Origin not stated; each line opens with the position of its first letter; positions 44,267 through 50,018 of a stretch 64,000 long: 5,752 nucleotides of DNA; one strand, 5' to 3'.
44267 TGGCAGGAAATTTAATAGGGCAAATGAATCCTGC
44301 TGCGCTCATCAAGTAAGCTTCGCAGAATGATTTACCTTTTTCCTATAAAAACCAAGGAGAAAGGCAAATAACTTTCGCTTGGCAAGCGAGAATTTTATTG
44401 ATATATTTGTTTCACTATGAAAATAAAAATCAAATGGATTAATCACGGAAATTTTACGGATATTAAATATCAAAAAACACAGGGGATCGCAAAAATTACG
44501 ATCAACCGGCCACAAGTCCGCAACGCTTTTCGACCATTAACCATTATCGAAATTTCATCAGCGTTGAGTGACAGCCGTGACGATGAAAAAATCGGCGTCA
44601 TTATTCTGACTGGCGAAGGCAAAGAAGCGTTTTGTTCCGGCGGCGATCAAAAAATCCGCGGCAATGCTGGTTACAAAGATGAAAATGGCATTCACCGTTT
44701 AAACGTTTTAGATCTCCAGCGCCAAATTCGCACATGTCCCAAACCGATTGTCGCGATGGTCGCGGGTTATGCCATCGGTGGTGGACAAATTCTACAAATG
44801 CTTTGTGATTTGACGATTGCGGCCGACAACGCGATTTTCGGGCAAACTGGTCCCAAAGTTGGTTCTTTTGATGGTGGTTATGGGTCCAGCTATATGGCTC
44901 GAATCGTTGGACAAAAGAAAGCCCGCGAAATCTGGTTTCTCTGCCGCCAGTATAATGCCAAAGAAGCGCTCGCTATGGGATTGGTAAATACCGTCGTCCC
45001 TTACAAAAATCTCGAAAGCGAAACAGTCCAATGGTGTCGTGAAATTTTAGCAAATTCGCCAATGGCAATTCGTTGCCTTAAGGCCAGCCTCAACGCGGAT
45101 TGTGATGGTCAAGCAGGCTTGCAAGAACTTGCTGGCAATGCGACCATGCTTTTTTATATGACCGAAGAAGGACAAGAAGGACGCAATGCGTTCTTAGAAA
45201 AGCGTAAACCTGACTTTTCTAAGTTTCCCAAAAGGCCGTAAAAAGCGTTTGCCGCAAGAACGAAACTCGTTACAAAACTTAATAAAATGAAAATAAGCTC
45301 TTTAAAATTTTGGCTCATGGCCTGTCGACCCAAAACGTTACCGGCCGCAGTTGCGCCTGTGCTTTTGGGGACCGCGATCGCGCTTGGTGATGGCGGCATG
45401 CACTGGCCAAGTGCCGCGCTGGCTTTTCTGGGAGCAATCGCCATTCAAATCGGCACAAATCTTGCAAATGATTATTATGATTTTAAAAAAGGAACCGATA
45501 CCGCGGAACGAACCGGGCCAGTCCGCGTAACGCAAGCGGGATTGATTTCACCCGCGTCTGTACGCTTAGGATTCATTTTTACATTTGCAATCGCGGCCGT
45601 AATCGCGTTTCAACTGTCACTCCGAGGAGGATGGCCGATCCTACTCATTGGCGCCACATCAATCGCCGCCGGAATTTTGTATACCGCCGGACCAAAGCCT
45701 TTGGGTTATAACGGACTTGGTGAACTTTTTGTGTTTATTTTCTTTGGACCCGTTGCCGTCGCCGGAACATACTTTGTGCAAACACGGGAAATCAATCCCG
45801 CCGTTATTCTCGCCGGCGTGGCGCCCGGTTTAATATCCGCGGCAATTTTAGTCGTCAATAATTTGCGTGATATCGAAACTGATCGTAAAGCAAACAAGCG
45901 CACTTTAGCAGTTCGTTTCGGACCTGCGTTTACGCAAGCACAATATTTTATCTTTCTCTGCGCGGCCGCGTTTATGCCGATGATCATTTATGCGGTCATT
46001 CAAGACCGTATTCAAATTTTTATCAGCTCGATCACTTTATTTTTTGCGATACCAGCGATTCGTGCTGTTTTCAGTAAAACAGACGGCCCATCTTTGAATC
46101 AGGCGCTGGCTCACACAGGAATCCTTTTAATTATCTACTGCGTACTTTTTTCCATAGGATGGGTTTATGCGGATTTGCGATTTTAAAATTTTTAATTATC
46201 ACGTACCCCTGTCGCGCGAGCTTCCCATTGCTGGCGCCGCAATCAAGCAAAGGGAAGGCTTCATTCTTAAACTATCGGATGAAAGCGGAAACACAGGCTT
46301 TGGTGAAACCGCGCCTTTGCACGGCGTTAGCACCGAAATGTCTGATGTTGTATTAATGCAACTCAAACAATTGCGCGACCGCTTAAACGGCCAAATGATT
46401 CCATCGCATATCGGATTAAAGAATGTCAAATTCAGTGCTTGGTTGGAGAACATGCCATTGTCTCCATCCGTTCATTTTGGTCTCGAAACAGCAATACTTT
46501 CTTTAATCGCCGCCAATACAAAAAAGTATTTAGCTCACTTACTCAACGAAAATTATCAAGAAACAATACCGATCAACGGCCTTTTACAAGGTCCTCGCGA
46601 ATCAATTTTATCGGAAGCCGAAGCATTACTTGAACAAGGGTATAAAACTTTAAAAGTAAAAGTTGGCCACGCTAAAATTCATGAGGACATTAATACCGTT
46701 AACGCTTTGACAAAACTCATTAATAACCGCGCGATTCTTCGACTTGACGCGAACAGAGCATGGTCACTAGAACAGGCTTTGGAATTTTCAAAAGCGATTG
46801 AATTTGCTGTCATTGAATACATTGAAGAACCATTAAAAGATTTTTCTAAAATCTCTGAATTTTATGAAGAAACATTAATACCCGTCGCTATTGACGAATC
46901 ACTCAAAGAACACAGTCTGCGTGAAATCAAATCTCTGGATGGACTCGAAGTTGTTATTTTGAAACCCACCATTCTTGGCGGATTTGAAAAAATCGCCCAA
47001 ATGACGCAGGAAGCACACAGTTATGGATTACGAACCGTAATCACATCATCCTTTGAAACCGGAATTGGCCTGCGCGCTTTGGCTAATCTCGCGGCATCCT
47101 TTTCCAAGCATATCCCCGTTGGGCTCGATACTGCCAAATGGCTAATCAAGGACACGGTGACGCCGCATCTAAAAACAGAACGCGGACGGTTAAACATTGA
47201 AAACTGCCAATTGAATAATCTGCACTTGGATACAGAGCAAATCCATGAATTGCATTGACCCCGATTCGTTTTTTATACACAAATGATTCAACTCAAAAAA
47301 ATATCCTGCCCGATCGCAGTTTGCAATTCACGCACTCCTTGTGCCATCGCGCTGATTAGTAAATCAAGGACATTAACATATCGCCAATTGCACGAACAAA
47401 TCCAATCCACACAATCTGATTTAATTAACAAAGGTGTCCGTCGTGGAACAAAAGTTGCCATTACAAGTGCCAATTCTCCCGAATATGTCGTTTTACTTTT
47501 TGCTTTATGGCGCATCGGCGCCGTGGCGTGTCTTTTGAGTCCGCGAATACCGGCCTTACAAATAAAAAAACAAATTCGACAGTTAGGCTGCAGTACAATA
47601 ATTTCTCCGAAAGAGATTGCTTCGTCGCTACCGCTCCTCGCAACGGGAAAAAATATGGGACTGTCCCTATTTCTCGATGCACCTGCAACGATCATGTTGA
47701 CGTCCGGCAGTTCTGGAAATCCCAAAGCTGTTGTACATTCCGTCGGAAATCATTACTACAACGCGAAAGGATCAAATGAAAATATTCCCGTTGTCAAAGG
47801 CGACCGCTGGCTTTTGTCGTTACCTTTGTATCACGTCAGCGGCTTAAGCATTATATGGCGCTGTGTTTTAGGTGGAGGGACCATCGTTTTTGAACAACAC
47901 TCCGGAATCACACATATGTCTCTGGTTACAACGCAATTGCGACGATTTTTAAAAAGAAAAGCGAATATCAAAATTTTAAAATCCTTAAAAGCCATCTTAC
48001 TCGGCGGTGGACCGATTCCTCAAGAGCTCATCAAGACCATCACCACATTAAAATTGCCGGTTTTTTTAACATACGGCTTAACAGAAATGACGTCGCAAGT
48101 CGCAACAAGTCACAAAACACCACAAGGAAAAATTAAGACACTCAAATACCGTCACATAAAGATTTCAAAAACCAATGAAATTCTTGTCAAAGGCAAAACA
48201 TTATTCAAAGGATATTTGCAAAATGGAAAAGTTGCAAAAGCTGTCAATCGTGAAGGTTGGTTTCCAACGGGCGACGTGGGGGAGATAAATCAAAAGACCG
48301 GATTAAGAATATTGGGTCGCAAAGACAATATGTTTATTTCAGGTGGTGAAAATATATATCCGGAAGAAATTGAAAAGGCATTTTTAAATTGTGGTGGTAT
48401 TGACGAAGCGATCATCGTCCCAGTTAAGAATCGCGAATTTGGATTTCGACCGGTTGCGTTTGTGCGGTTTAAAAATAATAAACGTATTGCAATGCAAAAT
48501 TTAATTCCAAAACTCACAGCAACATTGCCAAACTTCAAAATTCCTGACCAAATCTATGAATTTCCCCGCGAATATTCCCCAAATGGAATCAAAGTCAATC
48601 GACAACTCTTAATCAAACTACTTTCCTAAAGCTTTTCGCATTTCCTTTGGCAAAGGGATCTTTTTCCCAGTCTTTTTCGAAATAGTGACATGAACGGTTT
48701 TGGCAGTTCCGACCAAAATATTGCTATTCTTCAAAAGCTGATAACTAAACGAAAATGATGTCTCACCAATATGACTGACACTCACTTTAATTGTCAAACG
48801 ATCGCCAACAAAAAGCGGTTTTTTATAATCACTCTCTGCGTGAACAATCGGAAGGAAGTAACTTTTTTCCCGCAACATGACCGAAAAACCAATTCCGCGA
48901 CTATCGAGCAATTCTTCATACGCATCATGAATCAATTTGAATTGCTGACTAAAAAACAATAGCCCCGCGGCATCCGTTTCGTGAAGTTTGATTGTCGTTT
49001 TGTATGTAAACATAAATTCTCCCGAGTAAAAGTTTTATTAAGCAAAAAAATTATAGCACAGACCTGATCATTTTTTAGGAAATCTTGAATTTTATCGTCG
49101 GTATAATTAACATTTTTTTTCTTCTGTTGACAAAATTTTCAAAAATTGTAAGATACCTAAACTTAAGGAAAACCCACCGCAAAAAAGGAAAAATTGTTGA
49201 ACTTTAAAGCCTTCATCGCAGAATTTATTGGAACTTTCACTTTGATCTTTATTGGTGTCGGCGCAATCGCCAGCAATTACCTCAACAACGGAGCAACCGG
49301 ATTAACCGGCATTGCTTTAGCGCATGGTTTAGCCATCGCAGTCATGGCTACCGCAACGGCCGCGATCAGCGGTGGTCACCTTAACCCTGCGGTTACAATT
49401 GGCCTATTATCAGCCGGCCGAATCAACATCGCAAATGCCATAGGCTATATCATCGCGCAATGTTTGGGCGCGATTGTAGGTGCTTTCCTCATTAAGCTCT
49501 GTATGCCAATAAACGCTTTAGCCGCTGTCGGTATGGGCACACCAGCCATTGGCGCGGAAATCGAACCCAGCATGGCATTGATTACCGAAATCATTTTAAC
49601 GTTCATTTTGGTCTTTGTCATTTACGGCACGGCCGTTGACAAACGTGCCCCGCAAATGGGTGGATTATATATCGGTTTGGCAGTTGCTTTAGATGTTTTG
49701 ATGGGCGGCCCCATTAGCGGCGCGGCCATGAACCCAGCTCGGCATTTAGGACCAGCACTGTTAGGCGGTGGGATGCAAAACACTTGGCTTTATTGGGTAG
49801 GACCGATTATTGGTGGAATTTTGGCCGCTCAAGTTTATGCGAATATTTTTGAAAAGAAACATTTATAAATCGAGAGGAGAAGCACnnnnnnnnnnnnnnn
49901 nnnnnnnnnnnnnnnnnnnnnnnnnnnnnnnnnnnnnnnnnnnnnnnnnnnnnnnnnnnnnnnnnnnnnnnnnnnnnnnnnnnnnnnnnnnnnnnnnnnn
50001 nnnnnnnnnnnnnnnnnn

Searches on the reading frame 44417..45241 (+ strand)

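Call 13: search_protein_families(library=pfam, proteins=[window:44417-45241:+], max_evalue=0.001)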
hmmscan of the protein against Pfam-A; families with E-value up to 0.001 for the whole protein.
window:44417-45241:+ (274 aa): 2 families
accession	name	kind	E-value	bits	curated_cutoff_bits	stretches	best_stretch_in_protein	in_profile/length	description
PF00378.25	ECH_1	-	1.5e-77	260.8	27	1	20-268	2-249/251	Enoyl-CoA hydratase/isomerase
PF16113.10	ECH_2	-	2.5e-22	80.2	27.2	1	25-201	2-179/335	Enoyl-CoA hydratase/isomerase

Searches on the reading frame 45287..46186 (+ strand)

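Call 13: search_protein_families(library=pfam, proteins=[window:45287-46186:+], max_evalue=0.001)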
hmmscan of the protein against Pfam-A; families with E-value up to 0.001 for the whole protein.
window:45287-46186:+ (299 aa): 1 family
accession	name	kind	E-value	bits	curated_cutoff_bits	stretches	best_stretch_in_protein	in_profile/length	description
PF01040.23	UbiA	-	5.1e-37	127.9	34.2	1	22-264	2-234/250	UbiA prenyltransferase family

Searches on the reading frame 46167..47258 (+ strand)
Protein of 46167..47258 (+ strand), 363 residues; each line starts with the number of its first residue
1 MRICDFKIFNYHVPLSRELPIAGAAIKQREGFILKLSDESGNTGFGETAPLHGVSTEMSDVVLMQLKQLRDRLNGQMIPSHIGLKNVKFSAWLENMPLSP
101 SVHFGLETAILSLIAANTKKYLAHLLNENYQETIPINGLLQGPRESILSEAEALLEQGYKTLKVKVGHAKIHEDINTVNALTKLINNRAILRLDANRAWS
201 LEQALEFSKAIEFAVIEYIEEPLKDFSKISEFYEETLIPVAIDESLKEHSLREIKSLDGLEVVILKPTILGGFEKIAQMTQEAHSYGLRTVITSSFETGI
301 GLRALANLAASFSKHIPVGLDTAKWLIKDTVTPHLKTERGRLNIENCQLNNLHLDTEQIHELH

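Call 13: search_protein_families(library=pfam, proteins=[window:46167-47258:+], max_evalue=0.001)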
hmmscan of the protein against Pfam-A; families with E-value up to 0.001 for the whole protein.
window:46167-47258:+ (363 aa): 2 families
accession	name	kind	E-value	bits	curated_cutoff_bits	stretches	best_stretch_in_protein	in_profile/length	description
PF13378.12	MR_MLE_C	-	1.2e-27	97.6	29.4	1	149-344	4-205/219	Enolase C-terminal domain-like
PF21508.2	MenC_N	-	1.2e-11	45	27.3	1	6-111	4-92/94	MenC, N-terminal domain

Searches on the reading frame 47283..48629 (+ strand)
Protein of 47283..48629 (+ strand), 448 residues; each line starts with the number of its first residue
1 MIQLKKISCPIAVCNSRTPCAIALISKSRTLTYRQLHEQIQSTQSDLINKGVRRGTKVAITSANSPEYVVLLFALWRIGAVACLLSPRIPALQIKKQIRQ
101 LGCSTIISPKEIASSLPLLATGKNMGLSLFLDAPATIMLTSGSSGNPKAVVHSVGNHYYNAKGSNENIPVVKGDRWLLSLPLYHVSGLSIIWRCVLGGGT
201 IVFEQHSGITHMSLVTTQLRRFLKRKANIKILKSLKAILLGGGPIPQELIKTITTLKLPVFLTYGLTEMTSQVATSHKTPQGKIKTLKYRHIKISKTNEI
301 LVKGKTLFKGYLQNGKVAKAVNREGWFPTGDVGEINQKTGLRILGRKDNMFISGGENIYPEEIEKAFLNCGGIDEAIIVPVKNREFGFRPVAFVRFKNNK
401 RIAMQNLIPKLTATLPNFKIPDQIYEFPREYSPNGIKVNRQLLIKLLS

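Call 13: search_protein_families(library=pfam, proteins=[window:47283-48629:+], max_evalue=0.001)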
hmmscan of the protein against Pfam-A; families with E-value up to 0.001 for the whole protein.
window:47283-48629:+ (448 aa): 2 families
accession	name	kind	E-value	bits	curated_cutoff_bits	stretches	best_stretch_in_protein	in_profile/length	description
PF00501.34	AMP-binding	-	7.8e-51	173.5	29.9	2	132-312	162-384/384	AMP-binding enzyme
PF13193.12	AMP-binding_C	-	1.6e-05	26.2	24.5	1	362-425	1-64/76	AMP-binding enzyme C-terminal domain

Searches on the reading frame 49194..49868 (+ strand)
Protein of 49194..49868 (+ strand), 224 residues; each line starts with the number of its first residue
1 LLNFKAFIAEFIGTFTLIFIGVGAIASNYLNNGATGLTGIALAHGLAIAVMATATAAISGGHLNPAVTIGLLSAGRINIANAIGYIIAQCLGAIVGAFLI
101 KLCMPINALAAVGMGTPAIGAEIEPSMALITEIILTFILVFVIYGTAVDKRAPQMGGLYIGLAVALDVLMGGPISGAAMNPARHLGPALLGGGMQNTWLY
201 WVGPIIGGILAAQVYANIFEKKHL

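Call 13: search_protein_families(library=pfam, proteins=[window:49194-49868:+], max_evalue=0.001)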
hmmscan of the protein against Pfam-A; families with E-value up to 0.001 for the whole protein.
window:49194-49868:+ (224 aa): 1 family
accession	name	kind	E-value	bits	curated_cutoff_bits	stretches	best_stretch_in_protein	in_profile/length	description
PF00230.25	MIP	-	5.6e-60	203.3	25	1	3-215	7-222/222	Major intrinsic protein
